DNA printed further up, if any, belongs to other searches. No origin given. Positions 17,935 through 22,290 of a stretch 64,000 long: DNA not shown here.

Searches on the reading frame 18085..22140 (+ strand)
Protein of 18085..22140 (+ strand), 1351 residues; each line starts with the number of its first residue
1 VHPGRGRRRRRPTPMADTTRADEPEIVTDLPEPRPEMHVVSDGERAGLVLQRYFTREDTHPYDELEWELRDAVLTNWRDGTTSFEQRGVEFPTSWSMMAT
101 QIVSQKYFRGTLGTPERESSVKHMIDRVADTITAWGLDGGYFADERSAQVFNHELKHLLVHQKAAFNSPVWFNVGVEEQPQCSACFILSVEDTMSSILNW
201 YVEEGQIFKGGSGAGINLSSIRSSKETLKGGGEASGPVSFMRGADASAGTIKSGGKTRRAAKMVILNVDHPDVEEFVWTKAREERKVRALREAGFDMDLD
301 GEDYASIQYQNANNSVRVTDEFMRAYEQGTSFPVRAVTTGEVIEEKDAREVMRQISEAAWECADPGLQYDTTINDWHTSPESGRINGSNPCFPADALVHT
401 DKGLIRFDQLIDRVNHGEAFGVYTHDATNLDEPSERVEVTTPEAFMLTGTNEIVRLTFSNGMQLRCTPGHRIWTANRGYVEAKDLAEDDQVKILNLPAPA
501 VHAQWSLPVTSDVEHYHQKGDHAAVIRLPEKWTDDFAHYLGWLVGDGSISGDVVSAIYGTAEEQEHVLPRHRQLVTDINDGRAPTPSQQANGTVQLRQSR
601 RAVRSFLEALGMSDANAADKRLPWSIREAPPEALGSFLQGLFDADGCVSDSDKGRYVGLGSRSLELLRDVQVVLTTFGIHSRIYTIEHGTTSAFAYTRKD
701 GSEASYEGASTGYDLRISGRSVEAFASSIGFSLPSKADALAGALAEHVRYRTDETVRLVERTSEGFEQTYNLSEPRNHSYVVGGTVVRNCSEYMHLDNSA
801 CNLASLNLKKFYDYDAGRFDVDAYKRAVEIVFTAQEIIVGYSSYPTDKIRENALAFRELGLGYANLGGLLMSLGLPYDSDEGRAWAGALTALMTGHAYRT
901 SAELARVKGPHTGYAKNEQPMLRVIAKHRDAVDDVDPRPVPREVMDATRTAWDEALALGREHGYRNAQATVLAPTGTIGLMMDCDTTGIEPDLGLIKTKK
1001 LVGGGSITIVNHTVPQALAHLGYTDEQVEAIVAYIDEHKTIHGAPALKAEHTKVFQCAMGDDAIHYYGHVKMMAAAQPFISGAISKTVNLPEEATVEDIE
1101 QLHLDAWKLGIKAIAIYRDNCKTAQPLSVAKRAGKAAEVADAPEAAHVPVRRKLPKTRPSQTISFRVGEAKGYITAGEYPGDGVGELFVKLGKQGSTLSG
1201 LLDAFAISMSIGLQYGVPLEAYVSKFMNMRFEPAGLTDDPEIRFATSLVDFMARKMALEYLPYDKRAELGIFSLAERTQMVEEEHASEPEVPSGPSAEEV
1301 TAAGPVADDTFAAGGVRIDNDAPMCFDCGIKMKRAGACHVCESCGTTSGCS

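Call 87: search_protein_families(library=pfam, proteins=[window:18085-22140:+], max_evalue=0.0001)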
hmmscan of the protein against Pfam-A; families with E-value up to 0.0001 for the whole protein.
window:18085-22140:+ (1351 aa): 5 families
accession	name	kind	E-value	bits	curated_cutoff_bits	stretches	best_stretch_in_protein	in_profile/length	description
PF02867.20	Ribonuc_red_lgC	-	2.3e-137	459.2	23.9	1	183-1117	1-523/523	Ribonucleotide reductase, barrel domain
PF14528.11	LAGLIDADG_3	-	3.5e-19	69.3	22.5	1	636-730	5-82/82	LAGLIDADG-like domain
PF08471.15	Ribonuc_red_2_N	-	8e-19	68.2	27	1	79-162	1-103/103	Class II vitamin B12-dependent ribonucleotide reductase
PF12637.14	TSCPD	-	2.4e-09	37.8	22.8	1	1169-1257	13-85/88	TSCPD domain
PF14890.11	Intein_splicing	-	7.4e-06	26.3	35.8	1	426-789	22-155/155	Intein splicing domain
